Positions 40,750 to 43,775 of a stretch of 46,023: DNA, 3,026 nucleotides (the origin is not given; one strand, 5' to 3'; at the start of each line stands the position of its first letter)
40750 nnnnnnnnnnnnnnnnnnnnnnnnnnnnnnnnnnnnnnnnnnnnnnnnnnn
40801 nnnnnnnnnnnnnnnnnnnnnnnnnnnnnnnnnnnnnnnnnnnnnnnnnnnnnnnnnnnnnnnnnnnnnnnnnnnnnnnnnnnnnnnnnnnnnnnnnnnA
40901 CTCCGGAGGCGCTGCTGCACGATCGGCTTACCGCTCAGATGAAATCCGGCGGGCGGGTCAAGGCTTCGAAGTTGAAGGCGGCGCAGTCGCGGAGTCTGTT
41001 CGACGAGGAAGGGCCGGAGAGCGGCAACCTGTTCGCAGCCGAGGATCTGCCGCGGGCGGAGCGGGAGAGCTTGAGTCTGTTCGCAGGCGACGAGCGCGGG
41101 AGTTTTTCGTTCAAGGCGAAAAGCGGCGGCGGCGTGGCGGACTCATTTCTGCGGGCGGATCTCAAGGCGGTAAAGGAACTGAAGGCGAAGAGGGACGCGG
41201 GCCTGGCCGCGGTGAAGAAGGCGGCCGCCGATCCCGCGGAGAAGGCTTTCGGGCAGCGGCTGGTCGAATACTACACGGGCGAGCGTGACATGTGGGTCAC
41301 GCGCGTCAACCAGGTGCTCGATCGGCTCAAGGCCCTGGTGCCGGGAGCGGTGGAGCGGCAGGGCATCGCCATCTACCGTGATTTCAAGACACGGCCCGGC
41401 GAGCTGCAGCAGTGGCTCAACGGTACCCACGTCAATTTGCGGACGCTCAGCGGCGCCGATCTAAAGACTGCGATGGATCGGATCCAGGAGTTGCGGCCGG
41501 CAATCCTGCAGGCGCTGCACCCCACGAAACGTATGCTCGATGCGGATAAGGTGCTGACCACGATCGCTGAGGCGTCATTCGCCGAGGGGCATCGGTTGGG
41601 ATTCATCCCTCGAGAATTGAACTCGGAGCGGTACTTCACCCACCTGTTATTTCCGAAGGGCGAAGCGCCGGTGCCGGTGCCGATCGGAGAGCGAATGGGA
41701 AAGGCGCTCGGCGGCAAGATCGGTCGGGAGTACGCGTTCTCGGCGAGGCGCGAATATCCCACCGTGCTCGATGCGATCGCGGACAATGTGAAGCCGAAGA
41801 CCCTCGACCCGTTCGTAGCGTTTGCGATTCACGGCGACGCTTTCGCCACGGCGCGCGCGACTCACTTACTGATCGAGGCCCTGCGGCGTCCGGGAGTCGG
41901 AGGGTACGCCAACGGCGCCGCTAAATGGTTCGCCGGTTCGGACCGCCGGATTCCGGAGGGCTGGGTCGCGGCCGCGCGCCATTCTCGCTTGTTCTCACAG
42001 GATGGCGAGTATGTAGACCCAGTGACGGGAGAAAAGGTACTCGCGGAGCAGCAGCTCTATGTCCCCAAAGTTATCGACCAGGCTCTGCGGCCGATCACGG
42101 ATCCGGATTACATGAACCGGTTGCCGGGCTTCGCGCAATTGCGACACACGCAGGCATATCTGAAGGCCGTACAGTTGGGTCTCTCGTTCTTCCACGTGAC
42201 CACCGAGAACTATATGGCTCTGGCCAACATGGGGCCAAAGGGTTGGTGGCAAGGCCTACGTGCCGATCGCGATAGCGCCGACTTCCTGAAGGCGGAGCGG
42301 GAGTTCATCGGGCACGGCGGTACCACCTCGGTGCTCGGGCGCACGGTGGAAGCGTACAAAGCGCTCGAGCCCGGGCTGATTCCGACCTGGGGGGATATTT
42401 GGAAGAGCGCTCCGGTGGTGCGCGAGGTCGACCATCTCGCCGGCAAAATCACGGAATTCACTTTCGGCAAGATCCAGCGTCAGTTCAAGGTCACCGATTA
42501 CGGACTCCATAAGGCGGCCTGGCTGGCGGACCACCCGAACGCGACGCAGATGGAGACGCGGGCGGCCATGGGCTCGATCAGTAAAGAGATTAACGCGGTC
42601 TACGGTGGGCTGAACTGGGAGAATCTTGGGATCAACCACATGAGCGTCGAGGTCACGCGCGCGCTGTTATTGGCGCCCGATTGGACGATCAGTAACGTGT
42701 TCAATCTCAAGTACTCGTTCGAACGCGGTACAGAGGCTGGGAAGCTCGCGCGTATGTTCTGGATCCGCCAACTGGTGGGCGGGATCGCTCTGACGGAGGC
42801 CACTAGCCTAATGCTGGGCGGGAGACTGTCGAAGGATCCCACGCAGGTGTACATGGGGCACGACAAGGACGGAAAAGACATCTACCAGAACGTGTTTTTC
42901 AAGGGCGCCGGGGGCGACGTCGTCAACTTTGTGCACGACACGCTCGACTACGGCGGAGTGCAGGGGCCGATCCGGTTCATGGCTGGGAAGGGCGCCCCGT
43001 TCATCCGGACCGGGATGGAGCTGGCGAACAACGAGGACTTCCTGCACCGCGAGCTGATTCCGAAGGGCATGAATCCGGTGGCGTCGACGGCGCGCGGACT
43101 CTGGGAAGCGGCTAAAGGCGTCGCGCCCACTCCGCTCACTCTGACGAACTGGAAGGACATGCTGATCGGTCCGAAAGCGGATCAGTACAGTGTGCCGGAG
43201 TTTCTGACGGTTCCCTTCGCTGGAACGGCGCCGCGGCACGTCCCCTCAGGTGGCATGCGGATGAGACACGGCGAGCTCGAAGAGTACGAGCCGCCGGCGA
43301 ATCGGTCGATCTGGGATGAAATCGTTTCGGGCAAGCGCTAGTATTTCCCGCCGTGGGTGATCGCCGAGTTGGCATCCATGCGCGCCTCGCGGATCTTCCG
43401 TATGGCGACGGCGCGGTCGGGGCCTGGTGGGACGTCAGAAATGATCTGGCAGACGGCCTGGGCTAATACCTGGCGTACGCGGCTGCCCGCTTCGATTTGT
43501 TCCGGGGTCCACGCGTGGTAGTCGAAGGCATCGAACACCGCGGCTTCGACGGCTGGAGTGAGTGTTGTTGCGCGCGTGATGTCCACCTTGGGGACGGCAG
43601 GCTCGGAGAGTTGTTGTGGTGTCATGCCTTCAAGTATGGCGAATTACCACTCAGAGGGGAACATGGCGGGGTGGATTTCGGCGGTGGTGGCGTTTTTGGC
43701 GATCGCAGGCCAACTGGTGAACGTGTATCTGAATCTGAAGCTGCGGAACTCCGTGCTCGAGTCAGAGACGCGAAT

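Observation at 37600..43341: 1,913-aa polyvalent-type protein: ParB/Srx domain plus a histidine-phosphatase-like domain with both catalytic His replaced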

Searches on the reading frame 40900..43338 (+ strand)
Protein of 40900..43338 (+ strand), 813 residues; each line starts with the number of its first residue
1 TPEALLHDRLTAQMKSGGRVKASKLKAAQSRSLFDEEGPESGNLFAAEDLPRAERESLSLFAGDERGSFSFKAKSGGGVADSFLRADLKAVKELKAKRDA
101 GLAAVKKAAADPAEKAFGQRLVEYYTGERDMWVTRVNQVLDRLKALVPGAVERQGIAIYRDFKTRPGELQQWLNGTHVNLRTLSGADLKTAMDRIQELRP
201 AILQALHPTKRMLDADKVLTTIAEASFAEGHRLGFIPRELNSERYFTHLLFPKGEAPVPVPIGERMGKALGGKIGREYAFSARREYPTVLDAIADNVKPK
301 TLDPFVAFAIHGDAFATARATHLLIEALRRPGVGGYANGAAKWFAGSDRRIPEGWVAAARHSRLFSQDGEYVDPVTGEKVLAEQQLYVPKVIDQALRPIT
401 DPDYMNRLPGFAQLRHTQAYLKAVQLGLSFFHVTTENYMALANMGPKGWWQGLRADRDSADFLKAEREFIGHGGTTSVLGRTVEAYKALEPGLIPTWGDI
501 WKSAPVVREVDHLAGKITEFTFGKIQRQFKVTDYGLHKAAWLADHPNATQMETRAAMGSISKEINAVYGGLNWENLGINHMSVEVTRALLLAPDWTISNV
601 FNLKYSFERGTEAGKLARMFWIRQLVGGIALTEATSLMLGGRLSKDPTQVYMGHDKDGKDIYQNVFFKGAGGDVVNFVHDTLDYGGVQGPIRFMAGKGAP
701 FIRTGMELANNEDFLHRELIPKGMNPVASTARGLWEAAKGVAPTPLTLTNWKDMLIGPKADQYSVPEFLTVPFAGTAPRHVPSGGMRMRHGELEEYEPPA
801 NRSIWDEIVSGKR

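Call 3: search_protein_families(library=pfam, proteins=[window:40900-43338:+], max_evalue=1)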
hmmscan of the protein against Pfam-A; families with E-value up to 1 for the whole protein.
window:40900-43338:+ (813 aa): 0 families

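Call 15: find_homologous_proteins(query=window:40900-43338:+, max_evalue=0.001)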
Query window:40900-43338:+ (813 aa): 27 proteins with E <= 0.001 among 8000 candidates.
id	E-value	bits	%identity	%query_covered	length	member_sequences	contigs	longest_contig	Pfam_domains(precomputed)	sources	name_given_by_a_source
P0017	0.0e+0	1335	75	94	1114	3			PF18763.8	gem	-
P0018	0.0e+0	1012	61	90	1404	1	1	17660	PF18809.7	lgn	-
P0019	2.0e-256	871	54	91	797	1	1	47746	-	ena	-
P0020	2.9e-250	851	49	98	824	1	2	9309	-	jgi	jgi:hypothetical protein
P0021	1.7e-247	842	53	87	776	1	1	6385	-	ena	-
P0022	1.2e-234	799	48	95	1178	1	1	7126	-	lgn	-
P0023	2.2e-227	775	50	90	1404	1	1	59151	-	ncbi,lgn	-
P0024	1.1e-222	760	53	85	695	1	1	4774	-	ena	-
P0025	2.5e-217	742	49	88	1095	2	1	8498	-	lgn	-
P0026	2.6e-214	732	49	90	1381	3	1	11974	PF18763.8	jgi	jgi:hypothetical protein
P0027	9.1e-213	727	48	93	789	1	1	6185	-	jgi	-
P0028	1.6e-211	723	47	90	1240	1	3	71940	-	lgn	-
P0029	2.0e-211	723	56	73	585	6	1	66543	-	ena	-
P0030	1.0e-210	720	47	91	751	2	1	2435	-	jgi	jgi:hypothetical protein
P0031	3.1e-204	699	48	91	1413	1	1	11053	-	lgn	-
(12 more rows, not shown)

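Call 18: find_encoding_contigs(protein=P0019, flank=10000, max_places=2)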
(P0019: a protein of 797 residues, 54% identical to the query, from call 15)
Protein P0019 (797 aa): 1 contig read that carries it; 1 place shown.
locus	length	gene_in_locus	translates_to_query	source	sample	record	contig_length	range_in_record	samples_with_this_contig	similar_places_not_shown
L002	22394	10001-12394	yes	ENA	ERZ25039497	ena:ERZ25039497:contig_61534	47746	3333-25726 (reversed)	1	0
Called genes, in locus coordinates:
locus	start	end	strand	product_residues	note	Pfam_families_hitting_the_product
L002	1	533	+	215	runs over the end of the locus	-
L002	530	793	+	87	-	-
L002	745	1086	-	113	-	-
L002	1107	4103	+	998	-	PF23845:TIM-barrel_NCTSP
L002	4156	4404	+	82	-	-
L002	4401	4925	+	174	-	PF13302:Acetyltransf_3 (weak)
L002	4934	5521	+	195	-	-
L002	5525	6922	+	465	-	-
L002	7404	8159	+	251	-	-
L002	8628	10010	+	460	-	PF18809:PBECR1 (faint)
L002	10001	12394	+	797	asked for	-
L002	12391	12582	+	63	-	-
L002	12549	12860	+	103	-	-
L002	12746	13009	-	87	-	-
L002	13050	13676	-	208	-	-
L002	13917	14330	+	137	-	-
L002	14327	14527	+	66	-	-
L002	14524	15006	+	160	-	-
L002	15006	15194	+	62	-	PF24806:DUF7706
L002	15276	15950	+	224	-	PF00589:Phage_integrase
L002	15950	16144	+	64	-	-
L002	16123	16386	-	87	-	-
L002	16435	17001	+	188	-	-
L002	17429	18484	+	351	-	-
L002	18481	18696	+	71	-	-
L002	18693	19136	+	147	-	-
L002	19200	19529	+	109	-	-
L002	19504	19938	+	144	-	-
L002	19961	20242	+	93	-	-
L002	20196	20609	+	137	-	-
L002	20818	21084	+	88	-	-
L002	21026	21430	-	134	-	-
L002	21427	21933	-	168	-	PF12728:HTH_17 (faint)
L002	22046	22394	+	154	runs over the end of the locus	-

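Call 29: predict_structure(alignment_id=A2)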
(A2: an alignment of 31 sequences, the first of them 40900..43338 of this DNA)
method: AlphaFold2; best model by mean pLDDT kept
length: 813 residues; sequences in the alignment: 31
mean_pLDDT: 74.4   pTM: 0.76
mean pLDDT of the five models: 74.4, 73.8, 72.4, 70.8, 66.9
residues with pLDDT >= 90: 140; 70-90: 432; 50-70: 125; < 50: 116
segments of 3 or more residues with pLDDT < 50: 1-4, 16-48, 62-77, 86-91, 108-110, 257-271, 482-497, 784-799
pLDDT, mean of each block of 10 residues (from residue 1): 50 45 35 28 41 58 35 39 50 60 53 72 89 89 89 92 93 93 89 92 95 91 86 78 69 56 41 65 80 84 86 86 87 68 82 86 77 76 87 86 74 77 70 85 92 89 91 86 39 41 63 75 88 95 92 89 90 85 83 81 88 91 89 89 85 83 84 81 72 79 82 74 70 77 70 75 81 75 48 43 58 54
secondary structure, 60 per line:
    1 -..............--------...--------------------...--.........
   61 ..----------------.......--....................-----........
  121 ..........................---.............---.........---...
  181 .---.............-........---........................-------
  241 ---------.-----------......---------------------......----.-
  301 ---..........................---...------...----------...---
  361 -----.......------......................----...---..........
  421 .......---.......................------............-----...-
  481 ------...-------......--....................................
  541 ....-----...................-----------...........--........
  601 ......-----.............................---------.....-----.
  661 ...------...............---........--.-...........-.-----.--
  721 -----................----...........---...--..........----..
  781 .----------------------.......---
elements in order (helices of 4 or more, strands of 3 or more residues): H2-15 H52-62 H79-85 H88-107 H113-146 H150-162 H166-174 H178-181 H185-197 H199-206 H210-233 H262-267 H289-294 H304-329 E342-344 E355-357 E366-372 E379-389 H390-400 H411-427 H431-453 H460-471 H497-502 H505-544 H550-568 H580-589 H593-606 H612-640 E650-654 E660-663 H670-684 H688-695 H700-710 H726-741 H746-756 H765-774 E779-781 H804-810

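Call 34: fold_search(model_id=the predicted structure, library=pdb)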
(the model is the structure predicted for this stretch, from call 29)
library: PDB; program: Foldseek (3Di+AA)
matches with E <= 10: 179; with E <= 0.001: 0
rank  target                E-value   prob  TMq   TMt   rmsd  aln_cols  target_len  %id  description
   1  6kkl                  1.2e-01  0.20  0.10  0.17  22.9       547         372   10  Crystal structure of Drug:Proton Antiporter-1 (DHA1) Family SotB, in the inward conformation (H115N mutant) (released 2020-07-29)
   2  4mlb_C                6.5e-01  0.06  0.10  0.13  23.9       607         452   10  Reverse polarity of binding pocket suggests different function of a MOP superfamily transporter from Pyrococcus furios (released 2013-09-25)
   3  6kkj                  8.3e-01  0.08  0.09  0.17  23.0       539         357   11  Crystal structure of Drug:Proton Antiporter-1 (DHA1) Family SotB, in the inward open conformation (released 2020-07-29)
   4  5m8k                  9.0e-01  0.05  0.10  0.14  26.5       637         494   11  Crystal structure of Eremococcus coleocola manganese transporter mutant E129Q (released 2017-01-11)
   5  8tgi_A                9.4e-01  0.07  0.10  0.15  22.4       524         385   12  VMAT1 dimer with dopamine and reserpine (released 2024-03-20)
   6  8qct                  9.8e-01  0.06  0.10  0.15  22.7       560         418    9  Cryo-EM structure of the inward-facing choline-bound FLVCR1 (released 2024-04-17)
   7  6ids                  1.0e+00  0.06  0.11  0.15  24.4       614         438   11  Crystal structure of Vibrio cholerae MATE transporter VcmN D35N mutant (released 2019-01-16)
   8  4r0c_B                1.0e+00  0.03  0.06  0.09  26.7       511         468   13  Crystal structure of the Alcanivorax borkumensis YdaH transporter reveals an unusual topology (released 2015-04-29)
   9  8uc0                  1.1e+00  0.08  0.11  0.17  21.8       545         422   10  Endogenous ligand bound FLVCR1 (released 2024-03-27)
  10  4kpp_B                1.3e+00  0.06  0.07  0.13  21.2       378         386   12  Crystal Structure of H+/Ca2+ Exchanger CAX (released 2013-06-26)
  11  5m8a                  1.4e+00  0.04  0.10  0.14  25.9       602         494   11  Crystal structure of Eremococcus coleocola manganese transporter mutant E129A (released 2017-01-11)
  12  8wxj_A                1.4e+00  0.03  0.09  0.12  22.7       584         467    9  human CLC-1 D136G closed state (released 2024-11-06)
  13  5m87                  1.5e+00  0.04  0.10  0.14  27.1       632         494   11  Crystal structure of Eremococcus coleocola manganese transporter (released 2017-01-11)
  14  3vvs_A                1.6e+00  0.06  0.12  0.17  21.6       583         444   11  Crystal structure of MATE in complex with MaD3S (released 2013-04-03)
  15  8hnd_A                1.6e+00  0.02  0.06  0.08  23.8       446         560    8  Cryo-EM structure of human OATP1B1 in complex with estrone-3-sulfate (released 2023-09-13)
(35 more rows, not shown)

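Call 39: fold_search(model_id=the predicted structure, library=viral)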
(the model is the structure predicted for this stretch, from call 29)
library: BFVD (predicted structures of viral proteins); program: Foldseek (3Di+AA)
matches with E <= 10: 243; with E <= 0.001: 45
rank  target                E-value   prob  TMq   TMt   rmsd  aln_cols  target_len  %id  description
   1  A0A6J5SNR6            3.0e-15  1.00  0.51  0.33  17.1       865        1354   14  Large polyvalent protein associated domain-containing protein [uncultured Caudovirales phage]
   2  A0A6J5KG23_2          1.0e-14  1.00  0.53  0.54  13.0       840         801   13  Large polyvalent protein associated domain-containing protein [uncultured Caudovirales phage]
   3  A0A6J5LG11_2          5.5e-14  1.00  0.52  0.46  20.8       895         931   14  Large polyvalent protein associated domain-containing protein [uncultured Caudovirales phage]
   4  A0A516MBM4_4          9.6e-11  1.00  0.49  0.32  19.8      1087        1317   13  (no name in the UniProt tables at hand)
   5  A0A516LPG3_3          8.3e-09  1.00  0.29  0.23  23.8       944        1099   12  (no name in the UniProt tables at hand)
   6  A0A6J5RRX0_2          1.9e-07  1.00  0.38  0.33  20.9       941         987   14  Large polyvalent protein associated domain-containing protein [uncultured Caudovirales phage]
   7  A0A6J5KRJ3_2          2.9e-07  1.00  0.34  0.31  15.5       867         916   12  Large polyvalent protein associated domain-containing protein [uncultured Caudovirales phage]
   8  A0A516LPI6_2          3.6e-07  1.00  0.37  0.31  15.5       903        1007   11  (no name in the UniProt tables at hand)
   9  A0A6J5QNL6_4          4.0e-07  1.00  0.30  0.21  29.2      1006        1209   13  DNA 3'-5' helicase [uncultured Caudovirales phage]
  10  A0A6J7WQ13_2          4.8e-07  1.00  0.32  0.28  19.9       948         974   13  Large polyvalent protein associated domain-containing protein [uncultured Caudovirales phage]
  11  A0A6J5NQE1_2          5.8e-07  1.00  0.38  0.39  14.1       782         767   13  Zeta toxin domain containing protein [uncultured Caudovirales phage]
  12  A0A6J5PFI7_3          6.3e-07  1.00  0.38  0.31  19.9       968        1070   13  Large polyvalent protein associated domain-containing protein [uncultured Caudovirales phage]
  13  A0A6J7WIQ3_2          6.6e-07  1.00  0.34  0.29  19.9       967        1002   11  Large polyvalent protein associated domain-containing protein [uncultured Caudovirales phage]
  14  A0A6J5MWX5            8.1e-07  1.00  0.20  0.16  35.4       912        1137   14  Large polyvalent protein associated domain-containing protein [uncultured Caudovirales phage]
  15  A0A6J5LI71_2          1.2e-06  1.00  0.36  0.38  13.1       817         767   10  Large polyvalent protein associated domain-containing protein [uncultured Caudovirales phage]
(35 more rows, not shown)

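Call 66: search_dna_similar(query=window:40900-43338:+, collection=phages, mode=protein, max_evalue=0.001, max_rows=20)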
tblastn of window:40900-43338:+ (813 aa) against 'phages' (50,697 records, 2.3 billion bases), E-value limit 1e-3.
No match.

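Call 82: search_protein_families(library=pfam, alignment_id=A2, max_evalue=0.001)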
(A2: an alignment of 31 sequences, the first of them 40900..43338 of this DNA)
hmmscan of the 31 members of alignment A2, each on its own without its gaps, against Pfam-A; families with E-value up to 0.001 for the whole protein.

A. member 1, window:40900-43338:+ (813 aa): 0 families

B. families by the number of members that match (of 31 scanned): 5 families
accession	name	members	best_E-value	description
PF18763.7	ddrB-ParB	2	7.8e-18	ddrB-like ParB superfamily domain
PF00300.27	His_Phos_1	2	3.1e-17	Histidine phosphatase superfamily (branch 1)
PF06414.18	Zeta_toxin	1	5.8e-16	Zeta toxin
PF18809.6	PBECR1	1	2.7e-10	phage-Barnase-EndoU-ColicinE5/D-RelE like nuclease1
PF13671.12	AAA_33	1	1.3e-08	AAA domain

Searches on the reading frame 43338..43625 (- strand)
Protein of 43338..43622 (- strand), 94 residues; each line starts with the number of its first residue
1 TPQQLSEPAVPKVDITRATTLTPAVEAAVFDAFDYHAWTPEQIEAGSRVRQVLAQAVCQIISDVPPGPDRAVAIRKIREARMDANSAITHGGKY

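Call 74: search_protein_families(library=pfam, proteins=[window:43338-43622:-], max_evalue=0.001)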
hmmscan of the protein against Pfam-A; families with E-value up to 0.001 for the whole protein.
window:43338-43622:- (94 aa): 1 family
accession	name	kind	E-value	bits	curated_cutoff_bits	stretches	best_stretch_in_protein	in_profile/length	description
PF24729.2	Acb2_Tad1_hairpin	-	1.5e-06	28.7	27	1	34-89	1-57/58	Acb2/Tad1, hairpin domain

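Call 76: search_solved_structures(query=window:43341-43625:-, max_evalue=1, show_alignments=2)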
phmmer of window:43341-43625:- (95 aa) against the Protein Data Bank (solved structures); distinct sequences matched with E-value up to 1: 5.
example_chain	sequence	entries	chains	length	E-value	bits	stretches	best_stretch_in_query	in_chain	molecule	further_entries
5no5_A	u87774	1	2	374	0.46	14.1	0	8-82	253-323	AbyA5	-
4ywf_A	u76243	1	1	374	0.52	13.9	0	8-82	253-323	AbyA5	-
3oa8_B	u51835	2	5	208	0.55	13.9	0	25-84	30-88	SoxX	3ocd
5zme_A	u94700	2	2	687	0.72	13.5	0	55-80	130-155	ATPase ARSA1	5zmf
9ptq_A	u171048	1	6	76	0.8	13.3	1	34-89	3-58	Acb2 homolog 43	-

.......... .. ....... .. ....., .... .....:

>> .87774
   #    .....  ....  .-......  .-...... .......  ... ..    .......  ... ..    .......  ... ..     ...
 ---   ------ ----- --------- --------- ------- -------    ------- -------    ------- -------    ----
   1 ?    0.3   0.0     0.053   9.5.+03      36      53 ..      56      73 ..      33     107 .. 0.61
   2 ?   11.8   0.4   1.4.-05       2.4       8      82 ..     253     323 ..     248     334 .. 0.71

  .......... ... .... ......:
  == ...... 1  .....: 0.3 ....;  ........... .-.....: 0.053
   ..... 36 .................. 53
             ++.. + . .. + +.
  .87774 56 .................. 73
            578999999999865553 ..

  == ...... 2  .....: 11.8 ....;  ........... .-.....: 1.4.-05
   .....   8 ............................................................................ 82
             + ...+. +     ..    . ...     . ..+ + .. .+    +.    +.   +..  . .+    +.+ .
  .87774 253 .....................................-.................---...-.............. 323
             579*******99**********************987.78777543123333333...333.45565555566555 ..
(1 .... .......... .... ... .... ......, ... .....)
